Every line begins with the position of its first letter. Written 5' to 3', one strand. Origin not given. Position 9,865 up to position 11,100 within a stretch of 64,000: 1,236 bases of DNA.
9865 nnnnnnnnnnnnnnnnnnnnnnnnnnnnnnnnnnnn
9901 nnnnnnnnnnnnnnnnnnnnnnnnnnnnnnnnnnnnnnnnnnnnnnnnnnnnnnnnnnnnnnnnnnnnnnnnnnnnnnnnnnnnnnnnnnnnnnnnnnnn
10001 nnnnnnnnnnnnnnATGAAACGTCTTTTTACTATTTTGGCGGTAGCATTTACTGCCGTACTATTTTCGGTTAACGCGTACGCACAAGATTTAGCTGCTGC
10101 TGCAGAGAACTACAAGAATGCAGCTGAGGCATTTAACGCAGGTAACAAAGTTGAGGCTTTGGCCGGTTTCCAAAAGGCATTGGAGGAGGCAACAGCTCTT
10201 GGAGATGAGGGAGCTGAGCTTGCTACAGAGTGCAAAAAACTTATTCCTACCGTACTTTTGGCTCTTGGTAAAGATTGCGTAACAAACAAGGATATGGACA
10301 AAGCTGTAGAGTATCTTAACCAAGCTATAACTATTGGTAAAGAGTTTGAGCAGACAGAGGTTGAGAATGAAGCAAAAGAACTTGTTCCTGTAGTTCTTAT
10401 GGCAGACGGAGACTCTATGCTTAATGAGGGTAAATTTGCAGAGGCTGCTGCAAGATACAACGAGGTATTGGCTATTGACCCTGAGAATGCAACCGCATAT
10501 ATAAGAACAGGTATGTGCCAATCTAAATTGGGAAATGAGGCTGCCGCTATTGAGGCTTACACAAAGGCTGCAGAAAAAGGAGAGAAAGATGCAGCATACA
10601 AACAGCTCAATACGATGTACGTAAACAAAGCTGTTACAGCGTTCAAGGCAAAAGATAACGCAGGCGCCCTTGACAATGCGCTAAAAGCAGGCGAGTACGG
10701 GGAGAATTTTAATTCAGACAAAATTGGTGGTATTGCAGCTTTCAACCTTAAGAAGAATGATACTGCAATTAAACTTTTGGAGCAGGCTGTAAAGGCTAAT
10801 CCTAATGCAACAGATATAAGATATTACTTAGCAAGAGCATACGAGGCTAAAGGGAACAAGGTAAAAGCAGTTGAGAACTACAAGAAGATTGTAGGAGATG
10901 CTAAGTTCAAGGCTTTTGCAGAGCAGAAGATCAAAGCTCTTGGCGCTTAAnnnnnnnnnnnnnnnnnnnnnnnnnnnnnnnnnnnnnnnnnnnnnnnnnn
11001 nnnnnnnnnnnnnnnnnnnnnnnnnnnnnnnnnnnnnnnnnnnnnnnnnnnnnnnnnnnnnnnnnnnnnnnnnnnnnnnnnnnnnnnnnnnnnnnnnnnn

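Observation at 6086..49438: Family of mosaic low-complexity intergenic repeats built from 6-mer and 7-mer sub-repeats with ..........-type ends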

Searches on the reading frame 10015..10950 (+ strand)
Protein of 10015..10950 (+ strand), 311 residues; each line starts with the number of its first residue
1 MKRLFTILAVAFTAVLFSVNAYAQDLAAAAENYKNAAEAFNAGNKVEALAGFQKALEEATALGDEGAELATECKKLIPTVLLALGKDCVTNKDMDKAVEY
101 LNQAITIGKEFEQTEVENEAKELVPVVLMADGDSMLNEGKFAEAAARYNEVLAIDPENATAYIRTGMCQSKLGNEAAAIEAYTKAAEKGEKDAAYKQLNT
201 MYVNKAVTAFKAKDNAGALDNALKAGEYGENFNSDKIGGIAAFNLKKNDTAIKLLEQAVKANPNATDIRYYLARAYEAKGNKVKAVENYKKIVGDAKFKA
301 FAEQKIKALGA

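Call 56: search_protein_families(library=pfam, proteins=[window:10015-10950:+])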
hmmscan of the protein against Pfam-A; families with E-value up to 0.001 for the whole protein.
window:10015-10950:+ (311 aa): 15 families
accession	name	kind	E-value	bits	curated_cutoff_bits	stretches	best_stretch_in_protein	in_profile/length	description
PF07719.23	TPR_2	-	1.6e-19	68.8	27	0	132-158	8-34/34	Tetratricopeptide repeat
PF13432.12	TPR_16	-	5.9e-17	62.2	32.7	2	239-294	4-59/65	Tetratricopeptide repeat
PF14559.12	TPR_19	-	1.3e-16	61.1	25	2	137-198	3-64/68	Tetratricopeptide repeat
PF00515.34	TPR_1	-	8.1e-15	54.4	27.8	0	159-187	1-29/34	Tetratricopeptide repeat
PF13428.12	TPR_14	-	5.2e-13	48.7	23.5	1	241-275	10-44/44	Tetratricopeptide repeat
PF13174.12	TPR_6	-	8.2e-12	45.4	26.3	0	269-293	3-27/33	Tetratricopeptide repeat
PF13181.12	TPR_8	-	1.1e-11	44.3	25.7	0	159-187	1-29/34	Tetratricopeptide repeat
PF13424.12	TPR_12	-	2e-10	41.1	30.1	0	138-187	16-73/77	Tetratricopeptide repeat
PF13414.12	TPR_11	-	2.6e-09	37.1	26.8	2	133-164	2-33/42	TPR repeat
PF13431.12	TPR_17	-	2.6e-09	37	24.4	0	254-286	1-33/34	Tetratricopeptide repeat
PF13371.12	TPR_9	-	1.4e-06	28.7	35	0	135-197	5-67/73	Tetratricopeptide repeat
PF03704.23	BTAD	-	1.5e-06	29.1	22.1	0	127-186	64-123/146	Bacterial transcriptional activator domain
PF13176.12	TPR_7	-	6.7e-05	23.1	27.9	0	272-290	5-23/36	Tetratricopeptide repeat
PF24575.1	TPR_Slam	-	0.00025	21.9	35.2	0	239-277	54-92/104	Surface lipoprotein assembly modifier, N-terminal TPR repeats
PF12569.14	NatA_aux_su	-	0.00038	20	33.3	0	129-199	42-113/515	N-terminal acetyltransferase A, auxiliary subunit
